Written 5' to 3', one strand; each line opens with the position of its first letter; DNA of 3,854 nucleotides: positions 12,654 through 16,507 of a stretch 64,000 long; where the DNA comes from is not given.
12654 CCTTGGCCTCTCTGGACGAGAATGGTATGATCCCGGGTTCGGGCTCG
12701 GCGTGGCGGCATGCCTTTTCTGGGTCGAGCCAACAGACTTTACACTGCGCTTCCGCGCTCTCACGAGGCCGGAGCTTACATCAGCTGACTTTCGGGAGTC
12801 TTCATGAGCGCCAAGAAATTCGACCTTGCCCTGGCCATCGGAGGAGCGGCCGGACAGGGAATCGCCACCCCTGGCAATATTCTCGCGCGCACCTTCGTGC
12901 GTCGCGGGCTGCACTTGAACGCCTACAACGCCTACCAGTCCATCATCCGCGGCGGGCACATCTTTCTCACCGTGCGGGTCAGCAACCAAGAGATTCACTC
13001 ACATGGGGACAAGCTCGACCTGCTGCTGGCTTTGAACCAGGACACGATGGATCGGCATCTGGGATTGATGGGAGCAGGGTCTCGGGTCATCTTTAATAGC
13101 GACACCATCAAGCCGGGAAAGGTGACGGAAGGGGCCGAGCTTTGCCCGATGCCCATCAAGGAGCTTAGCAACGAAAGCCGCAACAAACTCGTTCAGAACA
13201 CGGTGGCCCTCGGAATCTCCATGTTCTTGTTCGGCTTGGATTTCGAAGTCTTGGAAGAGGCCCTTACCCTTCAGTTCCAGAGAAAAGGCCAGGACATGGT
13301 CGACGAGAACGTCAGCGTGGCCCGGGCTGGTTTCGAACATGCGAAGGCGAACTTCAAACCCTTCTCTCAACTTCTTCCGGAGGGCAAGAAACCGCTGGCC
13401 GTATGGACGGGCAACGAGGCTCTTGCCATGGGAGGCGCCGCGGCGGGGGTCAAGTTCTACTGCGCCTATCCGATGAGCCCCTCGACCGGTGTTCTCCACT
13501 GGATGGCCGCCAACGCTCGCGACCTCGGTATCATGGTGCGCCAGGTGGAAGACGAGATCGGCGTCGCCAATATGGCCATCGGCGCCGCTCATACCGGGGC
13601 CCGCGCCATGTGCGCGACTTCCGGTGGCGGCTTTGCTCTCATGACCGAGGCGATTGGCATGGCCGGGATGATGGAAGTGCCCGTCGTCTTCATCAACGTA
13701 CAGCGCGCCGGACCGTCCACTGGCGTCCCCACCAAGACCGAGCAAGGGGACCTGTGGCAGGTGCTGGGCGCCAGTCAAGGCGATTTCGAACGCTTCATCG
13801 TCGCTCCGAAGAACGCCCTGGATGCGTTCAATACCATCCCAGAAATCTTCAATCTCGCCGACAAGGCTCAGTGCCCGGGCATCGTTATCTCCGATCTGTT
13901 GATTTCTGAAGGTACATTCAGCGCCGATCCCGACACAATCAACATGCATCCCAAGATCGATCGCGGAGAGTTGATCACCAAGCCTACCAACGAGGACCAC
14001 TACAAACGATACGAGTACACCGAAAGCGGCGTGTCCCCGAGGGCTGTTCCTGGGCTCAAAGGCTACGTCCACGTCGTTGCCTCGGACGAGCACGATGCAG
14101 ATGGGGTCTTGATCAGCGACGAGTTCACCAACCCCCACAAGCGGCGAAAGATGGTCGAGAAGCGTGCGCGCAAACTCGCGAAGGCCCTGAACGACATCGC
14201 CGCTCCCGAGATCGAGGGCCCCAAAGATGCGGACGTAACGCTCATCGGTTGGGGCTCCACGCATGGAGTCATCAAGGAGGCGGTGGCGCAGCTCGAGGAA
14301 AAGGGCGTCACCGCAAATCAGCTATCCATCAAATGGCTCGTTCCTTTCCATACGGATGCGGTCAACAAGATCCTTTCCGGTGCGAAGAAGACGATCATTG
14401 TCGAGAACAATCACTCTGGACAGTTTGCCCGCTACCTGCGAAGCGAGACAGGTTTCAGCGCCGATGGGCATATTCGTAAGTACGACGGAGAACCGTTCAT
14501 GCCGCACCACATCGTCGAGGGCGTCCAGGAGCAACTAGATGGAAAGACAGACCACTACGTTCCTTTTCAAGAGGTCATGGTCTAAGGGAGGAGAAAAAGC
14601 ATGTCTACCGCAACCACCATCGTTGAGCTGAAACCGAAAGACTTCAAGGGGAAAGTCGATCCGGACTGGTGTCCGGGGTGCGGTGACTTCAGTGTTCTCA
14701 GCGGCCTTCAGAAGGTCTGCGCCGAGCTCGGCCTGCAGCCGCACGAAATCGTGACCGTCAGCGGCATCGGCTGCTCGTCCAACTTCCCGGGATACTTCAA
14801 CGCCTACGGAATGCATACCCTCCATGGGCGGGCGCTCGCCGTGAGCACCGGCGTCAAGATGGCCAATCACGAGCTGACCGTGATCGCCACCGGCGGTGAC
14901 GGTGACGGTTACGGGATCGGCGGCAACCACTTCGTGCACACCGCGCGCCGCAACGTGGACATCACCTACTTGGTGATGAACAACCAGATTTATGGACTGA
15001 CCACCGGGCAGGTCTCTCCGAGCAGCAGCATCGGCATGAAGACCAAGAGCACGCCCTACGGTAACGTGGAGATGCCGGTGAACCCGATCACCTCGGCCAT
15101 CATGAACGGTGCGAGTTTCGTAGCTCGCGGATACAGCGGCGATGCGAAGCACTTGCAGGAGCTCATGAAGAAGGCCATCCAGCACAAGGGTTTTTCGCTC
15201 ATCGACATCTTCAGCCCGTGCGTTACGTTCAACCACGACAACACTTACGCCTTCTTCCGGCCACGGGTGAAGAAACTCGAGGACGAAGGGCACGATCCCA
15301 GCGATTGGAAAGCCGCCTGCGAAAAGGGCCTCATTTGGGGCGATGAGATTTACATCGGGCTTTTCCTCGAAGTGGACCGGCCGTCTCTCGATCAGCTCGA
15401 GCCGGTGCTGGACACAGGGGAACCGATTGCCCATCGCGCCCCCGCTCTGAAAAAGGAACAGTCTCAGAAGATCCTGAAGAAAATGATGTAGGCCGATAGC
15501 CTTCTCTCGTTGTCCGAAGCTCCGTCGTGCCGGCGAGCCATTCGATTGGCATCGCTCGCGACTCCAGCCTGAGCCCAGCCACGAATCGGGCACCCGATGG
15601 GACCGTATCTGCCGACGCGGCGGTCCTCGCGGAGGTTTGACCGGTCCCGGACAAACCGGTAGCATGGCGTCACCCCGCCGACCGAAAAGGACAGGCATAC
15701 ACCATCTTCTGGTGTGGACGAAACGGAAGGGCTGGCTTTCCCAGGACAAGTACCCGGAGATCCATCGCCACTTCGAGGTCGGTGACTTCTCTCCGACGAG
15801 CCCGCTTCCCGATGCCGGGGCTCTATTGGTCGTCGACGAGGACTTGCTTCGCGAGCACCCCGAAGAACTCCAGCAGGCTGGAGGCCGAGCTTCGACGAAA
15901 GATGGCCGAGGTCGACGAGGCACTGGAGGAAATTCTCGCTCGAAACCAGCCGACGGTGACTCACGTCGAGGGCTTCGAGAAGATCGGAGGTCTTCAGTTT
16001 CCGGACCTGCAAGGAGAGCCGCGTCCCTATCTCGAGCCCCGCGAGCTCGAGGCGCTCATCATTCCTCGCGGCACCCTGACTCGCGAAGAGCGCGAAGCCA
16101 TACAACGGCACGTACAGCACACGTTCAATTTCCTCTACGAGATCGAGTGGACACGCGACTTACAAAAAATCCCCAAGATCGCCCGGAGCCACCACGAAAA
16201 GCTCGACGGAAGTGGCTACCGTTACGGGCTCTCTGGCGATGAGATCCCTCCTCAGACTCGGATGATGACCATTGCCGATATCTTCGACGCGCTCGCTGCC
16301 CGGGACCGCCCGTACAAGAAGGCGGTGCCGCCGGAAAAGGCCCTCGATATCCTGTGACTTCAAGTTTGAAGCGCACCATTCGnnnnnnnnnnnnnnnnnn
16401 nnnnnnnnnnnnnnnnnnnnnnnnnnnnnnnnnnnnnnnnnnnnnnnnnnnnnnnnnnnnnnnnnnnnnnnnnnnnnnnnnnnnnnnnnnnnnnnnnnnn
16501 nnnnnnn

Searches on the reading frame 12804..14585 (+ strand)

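Call 75: search_protein_families(library=pfam, proteins=[window:12804-14585:+], max_evalue=0.00001)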
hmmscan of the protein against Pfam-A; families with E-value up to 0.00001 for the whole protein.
window:12804-14585:+ (593 aa): 4 families
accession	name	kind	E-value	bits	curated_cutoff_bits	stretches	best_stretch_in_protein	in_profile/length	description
PF01855.24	POR_N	-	4.4e-50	171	27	1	212-438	4-219/231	Pyruvate flavodoxin/ferredoxin oxidoreductase, thiamine diP-bdg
PF01558.24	POR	-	1.4e-33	117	27.4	1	16-178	1-173/173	Pyruvate ferredoxin/flavodoxin oxidoreductase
PF17147.9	PFOR_II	-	1.6e-08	35.2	27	1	476-543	1-72/102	Pyruvate:ferredoxin oxidoreductase core domain II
PF02780.25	Transketolase_C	-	1.8e-07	31.5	25.9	1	475-537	9-71/124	Transketolase, C-terminal domain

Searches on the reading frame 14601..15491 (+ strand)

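Call 75: search_protein_families(library=pfam, proteins=[window:14601-15491:+], max_evalue=0.00001)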
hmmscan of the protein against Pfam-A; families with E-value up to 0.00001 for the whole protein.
window:14601-15491:+ (296 aa): 2 families
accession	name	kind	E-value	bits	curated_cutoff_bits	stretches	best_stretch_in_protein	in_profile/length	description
PF02775.26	TPP_enzyme_C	-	9.3e-31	107.1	21.9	1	56-203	2-151/151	Thiamine pyrophosphate enzyme, C-terminal TPP binding domain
PF12367.13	PFO_beta_C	-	3.1e-18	66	24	1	207-268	1-62/66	Pyruvate ferredoxin oxidoreductase beta subunit C terminal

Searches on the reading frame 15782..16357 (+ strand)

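Call 78: search_protein_families(library=pfam, proteins=[window:15782-16357:+], max_evalue=0.0001)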
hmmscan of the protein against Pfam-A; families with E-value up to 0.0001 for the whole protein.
window:15782-16357:+ (191 aa): 1 family
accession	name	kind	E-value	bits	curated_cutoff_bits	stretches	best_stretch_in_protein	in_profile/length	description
PF13487.12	HD_5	-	3.9e-27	95.5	27.2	1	86-191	57-158/170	HD domain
